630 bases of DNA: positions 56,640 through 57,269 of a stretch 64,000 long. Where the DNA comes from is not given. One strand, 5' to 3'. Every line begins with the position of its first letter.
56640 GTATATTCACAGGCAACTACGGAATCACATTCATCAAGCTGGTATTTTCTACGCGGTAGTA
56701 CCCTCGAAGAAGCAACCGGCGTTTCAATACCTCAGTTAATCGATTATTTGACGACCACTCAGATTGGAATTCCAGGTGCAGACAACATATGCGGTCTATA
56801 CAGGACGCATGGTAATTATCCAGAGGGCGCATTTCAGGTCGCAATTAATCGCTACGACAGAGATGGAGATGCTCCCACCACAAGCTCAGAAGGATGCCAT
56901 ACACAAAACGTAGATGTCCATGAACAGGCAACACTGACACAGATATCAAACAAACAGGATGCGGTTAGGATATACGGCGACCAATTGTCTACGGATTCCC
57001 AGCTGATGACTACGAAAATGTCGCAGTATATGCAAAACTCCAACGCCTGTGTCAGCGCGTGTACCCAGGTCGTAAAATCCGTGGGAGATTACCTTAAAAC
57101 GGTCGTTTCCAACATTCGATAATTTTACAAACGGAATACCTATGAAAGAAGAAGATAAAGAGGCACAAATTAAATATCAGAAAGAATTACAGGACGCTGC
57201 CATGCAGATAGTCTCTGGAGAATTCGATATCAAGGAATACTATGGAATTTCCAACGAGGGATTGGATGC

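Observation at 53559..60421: Five-gene type III secretion translocator operon with lcrGVH-yopBD-like gene order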

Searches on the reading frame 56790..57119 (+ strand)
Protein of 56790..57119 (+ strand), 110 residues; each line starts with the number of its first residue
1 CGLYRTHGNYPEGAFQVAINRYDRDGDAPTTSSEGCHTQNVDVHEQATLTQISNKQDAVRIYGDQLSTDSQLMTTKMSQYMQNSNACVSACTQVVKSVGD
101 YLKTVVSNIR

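Call 37: search_solved_structures(query=A1, max_evalue=10, show_alignments=3)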
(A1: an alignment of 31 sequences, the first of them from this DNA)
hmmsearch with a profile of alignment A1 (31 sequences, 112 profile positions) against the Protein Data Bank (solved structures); distinct sequences matched with E-value up to 10: 13.
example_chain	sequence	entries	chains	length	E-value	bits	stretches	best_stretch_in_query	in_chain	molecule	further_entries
8rd2_A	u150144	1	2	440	0.013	18.5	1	40-88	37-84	Invariant surface glycoprotein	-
3zqb_A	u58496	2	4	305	0.053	16.6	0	70-104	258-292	PROTEIN PRGI, CELL INVASION PROTEIN SIPD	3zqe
1kfm_A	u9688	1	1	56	0.22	14.6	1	64-93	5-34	MAJOR OUTER MEMBRANE LIPOPROTEIN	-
3hrv_A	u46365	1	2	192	0.23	14.5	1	73-110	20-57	Toxin coregulated pilin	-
2jaa_A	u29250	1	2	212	0.57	13.2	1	69-107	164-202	INVASIN IPAD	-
7y6c_F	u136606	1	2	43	0.62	13.1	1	77-111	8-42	EscG/YscG/SsaH family type III secretion system needle protein co-chaperone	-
8v7s_A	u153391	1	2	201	0.63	13.1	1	69-103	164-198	Invasin IpaD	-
8v5c_A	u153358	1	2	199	0.7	12.9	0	69-102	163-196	Invasin IpaD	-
2j0n_A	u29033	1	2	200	0.82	12.7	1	69-107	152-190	INVASIN IPAD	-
4d3e_D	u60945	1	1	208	0.87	12.7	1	69-107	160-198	INVASIN IPAD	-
2ym0_A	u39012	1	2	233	0.96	12.5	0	70-104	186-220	CELL INVASION PROTEIN SIPD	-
2q3g_A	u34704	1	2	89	1.6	11.8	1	40-70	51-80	PDZ and LIM domain protein 7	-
6kos_A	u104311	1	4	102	3.7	10.6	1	70-110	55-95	SUWA (Super WA20)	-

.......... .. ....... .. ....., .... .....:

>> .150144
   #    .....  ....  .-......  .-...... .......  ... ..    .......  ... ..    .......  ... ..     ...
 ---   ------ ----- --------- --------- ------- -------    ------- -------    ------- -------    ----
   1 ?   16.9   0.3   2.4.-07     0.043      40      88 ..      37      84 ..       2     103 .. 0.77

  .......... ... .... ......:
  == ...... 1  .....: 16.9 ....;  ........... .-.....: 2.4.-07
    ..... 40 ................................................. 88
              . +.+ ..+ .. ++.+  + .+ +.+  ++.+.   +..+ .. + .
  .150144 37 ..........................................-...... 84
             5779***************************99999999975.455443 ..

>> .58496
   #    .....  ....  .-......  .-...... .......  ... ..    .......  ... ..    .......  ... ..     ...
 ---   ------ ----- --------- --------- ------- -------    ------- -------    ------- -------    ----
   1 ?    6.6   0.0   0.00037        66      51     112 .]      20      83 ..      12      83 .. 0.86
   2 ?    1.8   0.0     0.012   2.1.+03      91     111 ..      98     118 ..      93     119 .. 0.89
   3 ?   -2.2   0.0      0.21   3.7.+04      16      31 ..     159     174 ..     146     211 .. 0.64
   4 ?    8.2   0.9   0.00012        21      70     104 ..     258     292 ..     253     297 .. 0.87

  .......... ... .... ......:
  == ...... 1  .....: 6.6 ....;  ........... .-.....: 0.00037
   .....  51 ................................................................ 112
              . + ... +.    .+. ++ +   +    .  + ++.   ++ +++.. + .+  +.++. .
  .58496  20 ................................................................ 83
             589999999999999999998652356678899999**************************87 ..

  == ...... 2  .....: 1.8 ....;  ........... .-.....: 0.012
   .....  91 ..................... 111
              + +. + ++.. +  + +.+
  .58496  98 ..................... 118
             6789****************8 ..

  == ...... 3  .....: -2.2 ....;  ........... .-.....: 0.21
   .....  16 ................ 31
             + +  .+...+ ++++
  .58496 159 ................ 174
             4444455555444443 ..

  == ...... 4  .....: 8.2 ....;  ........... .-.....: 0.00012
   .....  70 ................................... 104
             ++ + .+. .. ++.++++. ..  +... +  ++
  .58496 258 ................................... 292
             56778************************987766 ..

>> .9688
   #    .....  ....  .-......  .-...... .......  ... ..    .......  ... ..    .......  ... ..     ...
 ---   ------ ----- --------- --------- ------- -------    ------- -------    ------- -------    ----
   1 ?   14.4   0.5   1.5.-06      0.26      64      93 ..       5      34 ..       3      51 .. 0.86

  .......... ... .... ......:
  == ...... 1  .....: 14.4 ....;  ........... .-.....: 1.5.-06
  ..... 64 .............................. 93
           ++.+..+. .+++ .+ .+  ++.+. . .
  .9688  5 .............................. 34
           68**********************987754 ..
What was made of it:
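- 56190..57122 (+): g2 C-terminal domain (residues 601-910). Two long helices (model residues 101-156 and 243-309) with an alpha/beta insert between them. The last ~35 residues are needle-subunit-like and end in SNIR. A PDB profile search lists PrgI-SipD, IpaD and SipD at E 0.05-1 (call 37).
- Closest known: Shigella IpaD / Salmonella SipD needle-tip proteins. Same: The PDB profile search lists PrgI-SipD, IpaD and SipD, aligned at their C-terminal helix (call 37).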

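Call 38: search_protein_families(library=pfam, alignment_id=A1, max_evalue=1)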
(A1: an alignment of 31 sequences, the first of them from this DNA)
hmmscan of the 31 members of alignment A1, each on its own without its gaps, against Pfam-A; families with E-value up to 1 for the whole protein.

A. member 1, seq(110 aa): 3 families
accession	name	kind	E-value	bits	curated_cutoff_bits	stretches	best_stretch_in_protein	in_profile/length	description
PF09392.15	T3SS_needle_F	-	0.03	14.9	29.4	1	65-109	25-71/71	Type III secretion needle MxiH, YscF, SsaG, EprI, PscF, EscF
PF12995.12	DUF3879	-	0.089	12.9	27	0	66-98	16-48/181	Domain of unknown function, E. rectale Gene description (DUF3879)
PF18409.7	Plk4_PB2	-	0.094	13.9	26.9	1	29-98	21-88/108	Polo-like Kinase 4 Polo Box 2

B. families by the number of members that match (of 31 scanned): 31 families (the first 25 are shown)
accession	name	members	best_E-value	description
PF09392.15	T3SS_needle_F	12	0.00024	Type III secretion needle MxiH, YscF, SsaG, EprI, PscF, EscF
PF23578.1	DGKI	2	0.0059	Diacylglycerol kinase iota-like domain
PF14931.11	IFT20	2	0.015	Intraflagellar transport complex B, subunit 20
PF22094.2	CED4_WHD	2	0.024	CED4, winged-helix domain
PF24947.1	PGM1_C_vert_fung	2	0.027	Phosphoglucomutase-1, C-terminal domain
PF12560.13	RAG1_imp_bd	2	0.031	RAG1 importin binding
PF12059.13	DUF3540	2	0.081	Protein of unknown function (DUF3540)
PF12995.12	DUF3879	2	0.089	Domain of unknown function, E. rectale Gene description (DUF3879)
PF18409.7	Plk4_PB2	2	0.094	Polo-like Kinase 4 Polo Box 2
PF06148.17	COG2_N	2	0.1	COG2 N-terminal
PF06103.16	DUF948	2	0.11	Bacterial protein of unknown function (DUF948)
PF03433.18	EspA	1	0.0082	EspA-like secreted protein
PF09602.15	PhaP_Bmeg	1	0.0089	Polyhydroxyalkanoic acid inclusion protein (PhaP_Bmeg)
PF21938.1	CAP_N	1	0.013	CAP, N-terminal domain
PF09177.16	STX6_10_61_N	1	0.02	Syntaxin 6/10/61, N-terminal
PF04792.17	LcrV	1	0.065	V antigen (LcrV) protein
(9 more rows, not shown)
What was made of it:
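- One member hits Pfam EspA at E 8e-3 (call 38).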

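Call 41: find_homologous_proteins(query=A1, max_evalue=0.001)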
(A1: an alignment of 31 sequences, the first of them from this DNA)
Query A1 (31 sequences) (110 aa, profile of the alignment): 5 proteins with E <= 0.001 among 1042 candidates.
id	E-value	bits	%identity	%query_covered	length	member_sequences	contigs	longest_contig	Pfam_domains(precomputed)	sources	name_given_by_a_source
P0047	9.2e-37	143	54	97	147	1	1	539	-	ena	-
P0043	1.8e-34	136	77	65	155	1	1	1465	-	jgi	jgi:hypothetical protein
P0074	5.1e-20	89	45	55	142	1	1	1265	-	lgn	-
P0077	2.2e-19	87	41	49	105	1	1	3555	-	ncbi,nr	ncbi:MAG: hypothetical protein LBI69_02445, partial [Puniceicoccales bacterium]|nr:hypothetical prot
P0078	1.8e-12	65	38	47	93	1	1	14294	-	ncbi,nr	ncbi:MAG: hypothetical protein LBD54_02950, partial [Puniceicoccales bacterium]|nr:hypothetical prot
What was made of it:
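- Tried and rejected: With the C-terminal profile it returned only five short fragments (call 41).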

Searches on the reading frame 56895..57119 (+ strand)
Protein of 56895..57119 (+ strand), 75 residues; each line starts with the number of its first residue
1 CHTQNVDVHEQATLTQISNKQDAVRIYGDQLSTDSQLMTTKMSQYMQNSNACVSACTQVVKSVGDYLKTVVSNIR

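Call 63: find_related_loci(query=A3, collection=genome_contigs, flank=10000)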
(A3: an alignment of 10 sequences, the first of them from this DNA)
Query A3 (75 aa) in genome_contigs; peptide patterns used: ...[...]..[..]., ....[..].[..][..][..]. (x = any residue, [..] = any of these).
56 stretches matched a pattern; 12 encode a relative of the query (tblastn E <= 1e-3); 12 distinct loci.
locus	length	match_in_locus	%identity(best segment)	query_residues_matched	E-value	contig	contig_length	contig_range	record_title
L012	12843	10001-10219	92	3-75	2e-42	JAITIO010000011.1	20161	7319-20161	MAG: Puniceicoccales bacterium isolate Pcl387_bin12 k119_536615, whole genome shotgun sequence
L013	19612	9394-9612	86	3-75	4e-40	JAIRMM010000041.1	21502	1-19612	MAG: Puniceicoccales bacterium isolate Cd354_bin103 k119_1246069, whole genome shotgun sequence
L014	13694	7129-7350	81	2-75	8e-40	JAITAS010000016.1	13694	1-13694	MAG: Puniceicoccales bacterium isolate Ncb351_bin52 k119_4111028, whole genome shotgun sequence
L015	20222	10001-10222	82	2-75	1e-39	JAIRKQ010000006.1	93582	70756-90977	MAG: Puniceicoccales bacterium isolate Cc175_bin120 k119_2454413, whole genome shotgun sequence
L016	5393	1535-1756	81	2-75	1e-37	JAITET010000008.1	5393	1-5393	MAG: Puniceicoccales bacterium isolate Nm470_bin68 k119_690191, whole genome shotgun sequence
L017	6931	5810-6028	79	3-75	2e-36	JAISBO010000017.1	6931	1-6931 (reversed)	MAG: Puniceicoccales bacterium isolate Gx481_bin23 k119_4764497, whole genome shotgun sequence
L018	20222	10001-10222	73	2-75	4e-35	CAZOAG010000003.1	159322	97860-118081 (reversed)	MAG TPA_asm: uncultured Opitutales bacterium isolate SRP313737_co1_127 genome assembly, contig: NODE_97_length_159322_co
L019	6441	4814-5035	72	2-75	4e-35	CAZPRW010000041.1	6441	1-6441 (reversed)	MAG TPA_asm: uncultured Opitutales bacterium isolate SRP225648_co1_71 genome assembly, contig: NODE_30787_length_6441_co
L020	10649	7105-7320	71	3-74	8e-32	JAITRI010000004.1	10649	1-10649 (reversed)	MAG: Puniceicoccales bacterium isolate Roe453_bin18 k119_540140, whole genome shotgun sequence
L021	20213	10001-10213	69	5-75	3e-31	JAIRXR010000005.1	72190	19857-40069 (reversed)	MAG: Puniceicoccales bacterium isolate Gsp477_bin174 k119_5549013, whole genome shotgun sequence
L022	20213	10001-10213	61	5-75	1e-26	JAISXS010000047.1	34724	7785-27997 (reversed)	MAG: Puniceicoccales bacterium isolate Nc350_bin191 k119_4366207, whole genome shotgun sequence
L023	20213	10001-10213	59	5-75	9e-26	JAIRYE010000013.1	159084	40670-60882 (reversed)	MAG: Puniceicoccales bacterium isolate Gsp477_bin29 k119_342110, whole genome shotgun sequence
